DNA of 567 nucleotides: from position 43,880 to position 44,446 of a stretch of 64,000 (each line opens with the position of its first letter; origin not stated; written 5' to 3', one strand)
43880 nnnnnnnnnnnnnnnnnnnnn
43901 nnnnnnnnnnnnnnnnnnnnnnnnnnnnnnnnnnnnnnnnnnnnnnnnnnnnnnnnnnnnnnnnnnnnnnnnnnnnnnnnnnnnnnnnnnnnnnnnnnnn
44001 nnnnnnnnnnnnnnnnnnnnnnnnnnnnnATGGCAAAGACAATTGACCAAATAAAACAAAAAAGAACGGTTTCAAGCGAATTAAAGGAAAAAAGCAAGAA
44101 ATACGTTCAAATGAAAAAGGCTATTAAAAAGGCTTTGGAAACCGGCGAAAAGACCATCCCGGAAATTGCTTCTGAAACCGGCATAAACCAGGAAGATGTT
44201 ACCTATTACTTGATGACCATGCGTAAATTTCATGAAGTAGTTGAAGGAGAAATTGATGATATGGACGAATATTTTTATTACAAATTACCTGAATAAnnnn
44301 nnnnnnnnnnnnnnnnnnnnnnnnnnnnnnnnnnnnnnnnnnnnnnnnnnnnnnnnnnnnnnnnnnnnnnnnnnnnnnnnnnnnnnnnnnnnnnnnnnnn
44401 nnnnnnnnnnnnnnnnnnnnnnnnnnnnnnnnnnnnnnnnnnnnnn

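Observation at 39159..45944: Qmo-like membrane-anchored HdrA complex with a split-off MvhD, co-operonic with TusA and a DsrE-like protein, with no apr/sat/dsr genes in view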

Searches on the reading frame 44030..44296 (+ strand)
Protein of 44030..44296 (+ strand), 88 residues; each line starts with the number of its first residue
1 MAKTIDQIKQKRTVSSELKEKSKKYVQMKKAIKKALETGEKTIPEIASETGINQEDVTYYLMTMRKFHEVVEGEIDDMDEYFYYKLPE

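Call 3: search_protein_families(library=pfam, proteins=[window:44030-44296:+], max_evalue=0.01)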
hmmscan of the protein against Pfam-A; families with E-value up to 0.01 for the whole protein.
window:44030-44296:+ (88 aa): 1 family
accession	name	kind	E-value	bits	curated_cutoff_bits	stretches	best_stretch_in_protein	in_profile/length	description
PF01022.26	HTH_5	-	0.0063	16.8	22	0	34-66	9-41/47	Bacterial regulatory protein, arsR family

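Call 4: search_protein_families(library=ncbifam, proteins=[window:44030-44296:+], max_evalue=0.01)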
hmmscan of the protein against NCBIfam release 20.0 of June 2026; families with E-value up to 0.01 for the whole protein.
window:44030-44296:+ (88 aa): 2 families
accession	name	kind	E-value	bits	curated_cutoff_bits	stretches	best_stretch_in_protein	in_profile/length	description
TIGR02885.1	spore_sigF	equivalog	0.0015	18.4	321.45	1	13-70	87-143/231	RNA polymerase sporulation sigma factor SigF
NF004052.0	PRK05572.1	subfamily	0.0033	17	311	1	13-68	108-162/252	SigF/SigG family RNA polymerase sporulation sigma factor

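Call 34: find_homologous_proteins(query=window:44030-44296:+, max_evalue=0.001)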
Query window:44030-44296:+ (88 aa): 40 proteins with E <= 0.001 among 42 candidates.
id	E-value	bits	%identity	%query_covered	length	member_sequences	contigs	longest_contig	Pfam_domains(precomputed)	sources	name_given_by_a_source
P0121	2.5e-48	179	100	100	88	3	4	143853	-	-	-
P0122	1.2e-33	132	79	95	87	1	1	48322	-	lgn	-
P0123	3.7e-33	131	74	95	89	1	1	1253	-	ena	-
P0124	4.3e-28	114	68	95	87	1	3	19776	-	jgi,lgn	jgi:hypothetical protein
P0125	1.7e-26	109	65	95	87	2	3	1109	-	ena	-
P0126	2.0e-26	109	63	95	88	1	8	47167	-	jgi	jgi:hypothetical protein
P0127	1.3e-25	107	62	95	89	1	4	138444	-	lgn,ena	-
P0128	1.5e-25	106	65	98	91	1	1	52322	-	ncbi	-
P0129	3.7e-25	105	63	98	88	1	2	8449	-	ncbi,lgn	ncbi:MAG: hypothetical protein ACQESZ_09025 [Bacteroidota bacterium]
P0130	8.9e-24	101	64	95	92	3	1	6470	-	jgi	-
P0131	2.0e-23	100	62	98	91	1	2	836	-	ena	-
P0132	2.3e-23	99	62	95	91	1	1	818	-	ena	-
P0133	6.7e-23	98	55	95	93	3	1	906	-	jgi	-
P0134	6.7e-23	98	60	98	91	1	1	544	-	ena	-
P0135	1.1e-22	97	61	95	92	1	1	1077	-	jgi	jgi:hypothetical protein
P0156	1.8e-14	71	48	93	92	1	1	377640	-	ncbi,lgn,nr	ncbi:MAG: ArsR family transcriptional regulator [Candidatus Krumholzibacteriota bacterium]|nr:ArsR f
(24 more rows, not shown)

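Call 36: find_encoding_contigs(protein=P0156, flank=10000, max_places=2)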
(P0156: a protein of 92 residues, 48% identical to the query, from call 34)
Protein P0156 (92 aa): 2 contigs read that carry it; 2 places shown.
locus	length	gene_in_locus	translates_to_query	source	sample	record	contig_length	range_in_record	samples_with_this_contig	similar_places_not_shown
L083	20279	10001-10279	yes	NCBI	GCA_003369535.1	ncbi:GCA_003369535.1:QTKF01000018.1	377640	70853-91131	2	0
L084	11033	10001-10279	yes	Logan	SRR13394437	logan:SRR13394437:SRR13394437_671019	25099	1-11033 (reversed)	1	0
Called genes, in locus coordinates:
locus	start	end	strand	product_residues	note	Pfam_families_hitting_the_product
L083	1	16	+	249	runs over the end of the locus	PF23914:TPR_CcmH_CycH (faint), PF13174:TPR_6 (faint), PF13176:TPR_7 (faint), PF13432:TPR_16 (weak), PF13414:TPR_11 (weak), PF14559:TPR_19, PF12895:ANAPC3, PF13424:TPR_12 (weak), +8 more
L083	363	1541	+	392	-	PF02661:Fic (weak)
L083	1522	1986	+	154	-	PF07366:SnoaL (weak), PF12680:SnoaL_2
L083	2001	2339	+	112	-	PF07883:Cupin_2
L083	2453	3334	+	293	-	PF12974:Phosphonate-bd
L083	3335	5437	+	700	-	PF00989:PAS, PF08448:PAS_4, PF13188:PAS_8 (weak), PF13426:PAS_9, PF08447:PAS_3, PF00512:HisKA (weak), PF02518:HATPase_c, PF00072:Response_reg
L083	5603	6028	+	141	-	PF13686:DrsE_2 (faint), PF02635:DsrE (faint)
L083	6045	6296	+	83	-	PF01206:TusA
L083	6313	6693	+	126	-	PF02662:FlpD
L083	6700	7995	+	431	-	PF00890:FAD_binding_2 (weak), PF01134:GIDA (weak), PF01266:DAO (weak), PF07992:Pyr_redox_2, PF12831:FAD_oxidored, PF13183:Fer4_8 (weak), PF13187:Fer4_9, PF00037:Fer4, +6 more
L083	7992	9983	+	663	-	PF00890:FAD_binding_2, PF01266:DAO (weak), PF12831:FAD_oxidored, PF13450:NAD_binding_8 (weak), PF12838:Fer4_7, PF13187:Fer4_9 (weak), PF13237:Fer4_10, PF14697:Fer4_21, +10 more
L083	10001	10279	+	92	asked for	-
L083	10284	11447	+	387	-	PF12838:Fer4_7 (faint), PF25160:LdpA_Fe-S-bd (faint), PF13183:Fer4_8, PF13187:Fer4_9, PF13237:Fer4_10, PF13534:Fer4_17 (weak)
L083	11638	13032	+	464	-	PF01053:Cys_Met_Meta_PP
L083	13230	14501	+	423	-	PF25917:BSH_RND, PF25990:Beta-barrel_YknX, PF25954:Beta-barrel_RND_2 (weak), PF25975:CzcB_C (faint), PF25989:YknX_C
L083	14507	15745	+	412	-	PF12704:MacB_PCD, PF02687:FtsX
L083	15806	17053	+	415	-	PF12704:MacB_PCD, PF02687:FtsX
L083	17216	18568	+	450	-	PF00989:PAS, PF08448:PAS_4, PF13426:PAS_9, PF00158:Sigma54_activat, PF14532:Sigma54_activ_2, PF07728:AAA_5, PF25601:AAA_lid_14, PF02954:HTH_8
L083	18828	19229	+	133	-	-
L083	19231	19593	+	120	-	PF02579:Nitro_FeMo-Co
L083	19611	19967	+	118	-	PF17253:DUF5320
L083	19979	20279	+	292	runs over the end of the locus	PF01656:CbiA, PF10609:ParA, PF13614:AAA_31 (weak), PF12838:Fer4_7 (faint), PF13237:Fer4_10 (faint), PF14697:Fer4_21 (weak), PF13187:Fer4_9 (weak), PF00037:Fer4 (weak), +4 more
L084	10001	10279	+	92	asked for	-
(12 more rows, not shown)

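Call 41: predict_structure(alignment_id=A2)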
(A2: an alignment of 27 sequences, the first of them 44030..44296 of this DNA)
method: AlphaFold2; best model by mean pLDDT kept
length: 88 residues; sequences in the alignment: 27
mean_pLDDT: 87.9   pTM: 0.70
mean pLDDT of the five models: 87.9, 86.2, 84.5, 83.0, 82.0
residues with pLDDT >= 90: 56; 70-90: 25; 50-70: 7; < 50: 0
segments of 3 or more residues with pLDDT < 50: none
pLDDT, mean of each block of 10 residues (from residue 1): 67 80 93 94 95 95 94 83 90
secondary structure, 60 per line:
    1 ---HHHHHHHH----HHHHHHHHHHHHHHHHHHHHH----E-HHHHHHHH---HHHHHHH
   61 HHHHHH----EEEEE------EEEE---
elements in order: H4-11 H16-36 H43-50 H54-66 E71-75 E82-85

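Call 44: fold_search(model_id=the predicted structure, library=pdb)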
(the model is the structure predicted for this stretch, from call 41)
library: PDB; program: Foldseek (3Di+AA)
matches with E <= 10: 1832; with E <= 0.001: 0
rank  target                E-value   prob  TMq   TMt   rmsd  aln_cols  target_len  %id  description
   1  4omz_B                1.6e-03  1.00  0.55  0.49   6.6        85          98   19  Crystal Structure of NolR from Sinorhizobium fredii (released 2014-04-16)
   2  1r23_A                2.7e-03  1.00  0.59  0.50   6.7        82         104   15  Crystal structure of the cyanobacterial metallothionein repressor SmtB in the Zn1-form (one Zn(II) per dimer) (released 2004-05-18)
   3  6pln_B                3.7e-03  1.00  0.57  0.49   2.2        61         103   28  X-ray crystal structure of Pyrococcus furiosus general transcription factor TFE-alpha (released 2020-07-08)
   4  1smt_A                3.7e-03  1.00  0.58  0.53   6.8        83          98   14  SMTB REPRESSOR FROM SYNECHOCOCCUS PCC7942 (released 1997-12-03)
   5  6o8k                  3.7e-03  1.00  0.55  0.53   6.6        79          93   20  Crystal Structure of apo and reduced Sulfide-responsive transcriptional repressor (SqrR) from Rhodobacter capsulatus. (released 2020-04-01)
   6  6cdb_A                3.9e-03  1.00  0.60  0.54   6.4        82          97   15  Crystal Structure of V66L CzrA in the Zn(II)bound state (released 2018-07-11)
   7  1smt_B                4.5e-03  1.00  0.59  0.52   6.6        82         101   15  SMTB REPRESSOR FROM SYNECHOCOCCUS PCC7942 (released 1997-12-03)
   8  5yhx_N                5.4e-03  1.00  0.62  0.39   1.8        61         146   18  Structure of Lactococcus lactis ZitR, wild type (released 2017-12-06)
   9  6fi9_A                5.8e-03  1.00  0.62  0.39   1.7        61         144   18  Crystal Structure of a zinc-responsive MarR family member, Lactococcus lactis ZitR (released 2019-02-20)
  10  4yif_B                5.8e-03  1.00  0.61  0.40   1.9        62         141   11  Crystal structure of Rv0880 (released 2015-06-10)
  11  3gfl                  5.8e-03  1.00  0.52  0.34   7.2        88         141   17  Crystal structure of the ST1710 mutant (R90A) protein (released 2009-08-25)
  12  3gfj                  6.2e-03  1.00  0.59  0.38   2.3        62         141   19  Crystal structure of the ST1710 mutant (R89A) protein (released 2009-08-25)
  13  4omz_A                6.2e-03  1.00  0.55  0.50   6.5        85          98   19  Crystal Structure of NolR from Sinorhizobium fredii (released 2014-04-16)
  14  5yhx_A                6.6e-03  1.00  0.61  0.38   1.9        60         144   17  Structure of Lactococcus lactis ZitR, wild type (released 2017-12-06)
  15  2kko_MODEL_1_A        6.6e-03  1.00  0.55  0.45   7.1        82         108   20  Solution NMR structure of the homodimeric winged helix-turn-helix DNA-binding domain (fragment 1-100) Mb0332 f (released 2009-08-11)
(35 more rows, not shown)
